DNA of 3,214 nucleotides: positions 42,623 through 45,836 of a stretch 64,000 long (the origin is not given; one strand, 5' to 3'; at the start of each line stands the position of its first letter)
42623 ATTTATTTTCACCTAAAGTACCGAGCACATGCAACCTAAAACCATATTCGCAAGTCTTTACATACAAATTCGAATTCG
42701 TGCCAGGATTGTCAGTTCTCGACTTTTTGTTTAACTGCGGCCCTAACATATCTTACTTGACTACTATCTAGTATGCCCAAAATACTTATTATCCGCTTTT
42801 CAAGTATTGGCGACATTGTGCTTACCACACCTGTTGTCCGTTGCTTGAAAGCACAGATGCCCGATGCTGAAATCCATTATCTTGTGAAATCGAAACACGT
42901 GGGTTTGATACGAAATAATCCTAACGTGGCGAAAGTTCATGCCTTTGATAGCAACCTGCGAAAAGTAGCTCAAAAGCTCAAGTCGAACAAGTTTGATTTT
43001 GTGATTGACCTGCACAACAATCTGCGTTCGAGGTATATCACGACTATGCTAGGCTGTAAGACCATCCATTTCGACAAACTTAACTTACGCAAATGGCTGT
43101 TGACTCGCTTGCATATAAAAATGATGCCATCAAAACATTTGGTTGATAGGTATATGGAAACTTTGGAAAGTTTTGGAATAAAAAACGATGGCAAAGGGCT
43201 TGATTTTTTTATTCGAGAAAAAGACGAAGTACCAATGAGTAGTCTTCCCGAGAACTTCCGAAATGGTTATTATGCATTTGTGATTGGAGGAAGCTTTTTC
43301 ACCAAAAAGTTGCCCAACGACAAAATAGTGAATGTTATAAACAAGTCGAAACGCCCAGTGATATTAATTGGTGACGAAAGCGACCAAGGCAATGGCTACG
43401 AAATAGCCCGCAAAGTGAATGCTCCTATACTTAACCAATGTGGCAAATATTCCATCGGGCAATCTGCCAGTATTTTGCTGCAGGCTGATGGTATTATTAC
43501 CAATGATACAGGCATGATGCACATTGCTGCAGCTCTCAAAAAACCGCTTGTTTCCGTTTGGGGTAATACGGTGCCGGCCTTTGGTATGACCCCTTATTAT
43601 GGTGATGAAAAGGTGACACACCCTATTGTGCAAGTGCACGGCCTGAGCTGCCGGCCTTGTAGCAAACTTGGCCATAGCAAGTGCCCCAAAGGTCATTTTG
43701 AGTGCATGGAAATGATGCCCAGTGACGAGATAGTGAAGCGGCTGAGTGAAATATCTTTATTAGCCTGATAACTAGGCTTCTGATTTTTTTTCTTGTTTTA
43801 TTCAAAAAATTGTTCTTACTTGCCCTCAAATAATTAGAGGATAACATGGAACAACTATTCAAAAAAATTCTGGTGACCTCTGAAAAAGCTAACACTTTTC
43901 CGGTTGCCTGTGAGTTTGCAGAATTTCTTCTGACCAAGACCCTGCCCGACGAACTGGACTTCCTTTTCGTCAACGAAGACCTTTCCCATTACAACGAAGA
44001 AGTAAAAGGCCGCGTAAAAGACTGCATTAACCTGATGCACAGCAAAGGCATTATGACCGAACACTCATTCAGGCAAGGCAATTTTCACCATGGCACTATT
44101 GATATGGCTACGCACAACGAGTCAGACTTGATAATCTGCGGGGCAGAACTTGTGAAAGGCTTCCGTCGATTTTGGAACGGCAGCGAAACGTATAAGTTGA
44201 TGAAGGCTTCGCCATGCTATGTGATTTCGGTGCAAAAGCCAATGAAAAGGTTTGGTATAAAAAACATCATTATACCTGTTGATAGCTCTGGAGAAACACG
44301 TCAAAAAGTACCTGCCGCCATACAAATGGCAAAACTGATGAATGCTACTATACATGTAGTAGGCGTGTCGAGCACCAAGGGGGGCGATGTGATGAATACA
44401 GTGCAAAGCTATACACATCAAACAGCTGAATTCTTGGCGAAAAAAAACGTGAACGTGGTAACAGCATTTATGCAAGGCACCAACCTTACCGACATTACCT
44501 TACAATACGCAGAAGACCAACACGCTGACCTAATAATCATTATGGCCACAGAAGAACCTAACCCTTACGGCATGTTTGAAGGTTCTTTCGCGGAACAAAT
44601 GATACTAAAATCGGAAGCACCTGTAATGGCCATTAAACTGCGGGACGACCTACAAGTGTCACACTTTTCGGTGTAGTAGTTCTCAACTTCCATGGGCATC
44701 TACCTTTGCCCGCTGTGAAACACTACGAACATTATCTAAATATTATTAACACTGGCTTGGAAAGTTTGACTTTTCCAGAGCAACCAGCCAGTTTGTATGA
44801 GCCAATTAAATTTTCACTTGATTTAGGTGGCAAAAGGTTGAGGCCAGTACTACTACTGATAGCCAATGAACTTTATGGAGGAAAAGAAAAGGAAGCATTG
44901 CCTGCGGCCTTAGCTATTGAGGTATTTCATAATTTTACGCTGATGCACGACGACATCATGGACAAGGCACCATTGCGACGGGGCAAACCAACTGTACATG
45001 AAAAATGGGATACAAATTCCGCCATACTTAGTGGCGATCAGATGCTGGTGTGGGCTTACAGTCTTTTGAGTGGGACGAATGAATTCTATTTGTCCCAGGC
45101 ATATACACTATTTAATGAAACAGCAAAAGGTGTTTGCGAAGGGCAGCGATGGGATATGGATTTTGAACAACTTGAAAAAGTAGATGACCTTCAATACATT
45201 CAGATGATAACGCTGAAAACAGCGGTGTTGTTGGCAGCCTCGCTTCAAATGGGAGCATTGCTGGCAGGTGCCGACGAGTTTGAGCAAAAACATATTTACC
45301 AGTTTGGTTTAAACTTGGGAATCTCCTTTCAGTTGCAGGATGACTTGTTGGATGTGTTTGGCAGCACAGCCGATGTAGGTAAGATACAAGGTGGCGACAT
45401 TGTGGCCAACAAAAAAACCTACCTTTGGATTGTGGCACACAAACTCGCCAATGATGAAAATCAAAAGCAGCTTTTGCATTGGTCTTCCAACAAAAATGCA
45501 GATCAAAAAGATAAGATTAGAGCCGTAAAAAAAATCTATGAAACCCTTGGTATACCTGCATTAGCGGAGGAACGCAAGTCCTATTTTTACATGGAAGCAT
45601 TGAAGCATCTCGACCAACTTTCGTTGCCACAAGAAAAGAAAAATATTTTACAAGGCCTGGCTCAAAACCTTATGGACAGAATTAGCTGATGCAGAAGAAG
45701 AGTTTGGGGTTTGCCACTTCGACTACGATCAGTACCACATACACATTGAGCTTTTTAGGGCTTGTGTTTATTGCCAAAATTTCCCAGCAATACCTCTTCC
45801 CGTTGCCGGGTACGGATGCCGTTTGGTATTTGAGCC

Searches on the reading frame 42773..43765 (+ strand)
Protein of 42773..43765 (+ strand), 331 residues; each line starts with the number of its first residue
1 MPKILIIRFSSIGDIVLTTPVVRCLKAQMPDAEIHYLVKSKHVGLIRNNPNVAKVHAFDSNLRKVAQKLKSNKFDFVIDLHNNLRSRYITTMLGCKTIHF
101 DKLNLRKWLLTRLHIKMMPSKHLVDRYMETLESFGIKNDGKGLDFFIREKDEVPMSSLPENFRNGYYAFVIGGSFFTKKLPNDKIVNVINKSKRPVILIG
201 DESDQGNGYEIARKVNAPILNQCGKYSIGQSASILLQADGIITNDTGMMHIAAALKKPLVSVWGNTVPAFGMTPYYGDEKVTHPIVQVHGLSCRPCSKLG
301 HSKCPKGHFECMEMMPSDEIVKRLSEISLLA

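Call 78: search_protein_families(library=pfam, proteins=[window:42773-43765:+], max_evalue=0.00001)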
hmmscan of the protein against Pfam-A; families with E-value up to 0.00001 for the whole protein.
window:42773-43765:+ (331 aa): 1 family
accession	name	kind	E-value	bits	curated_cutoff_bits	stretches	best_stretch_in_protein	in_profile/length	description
PF01075.23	Glyco_transf_9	-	1.8e-28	100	22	1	63-278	2-222/247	Glycosyltransferase family 9 (heptosyltransferase)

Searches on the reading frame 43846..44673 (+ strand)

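Call 78: search_protein_families(library=pfam, proteins=[window:43846-44673:+], max_evalue=0.00001)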
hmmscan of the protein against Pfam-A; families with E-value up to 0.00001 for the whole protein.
window:43846-44673:+ (276 aa): 1 family
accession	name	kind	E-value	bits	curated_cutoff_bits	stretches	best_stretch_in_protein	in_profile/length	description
PF00582.32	Usp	-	2.2e-17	64.3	24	1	138-264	2-141/141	Universal stress protein family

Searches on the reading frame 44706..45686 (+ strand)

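Call 78: search_protein_families(library=pfam, proteins=[window:44706-45686:+], max_evalue=0.00001)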
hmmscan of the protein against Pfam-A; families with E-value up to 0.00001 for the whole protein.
window:44706-45686:+ (327 aa): 1 family
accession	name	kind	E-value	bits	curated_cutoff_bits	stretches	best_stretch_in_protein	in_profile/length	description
PF00348.22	polyprenyl_synt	-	1.4e-70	237.8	27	1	29-275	3-249/251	Polyprenyl synthetase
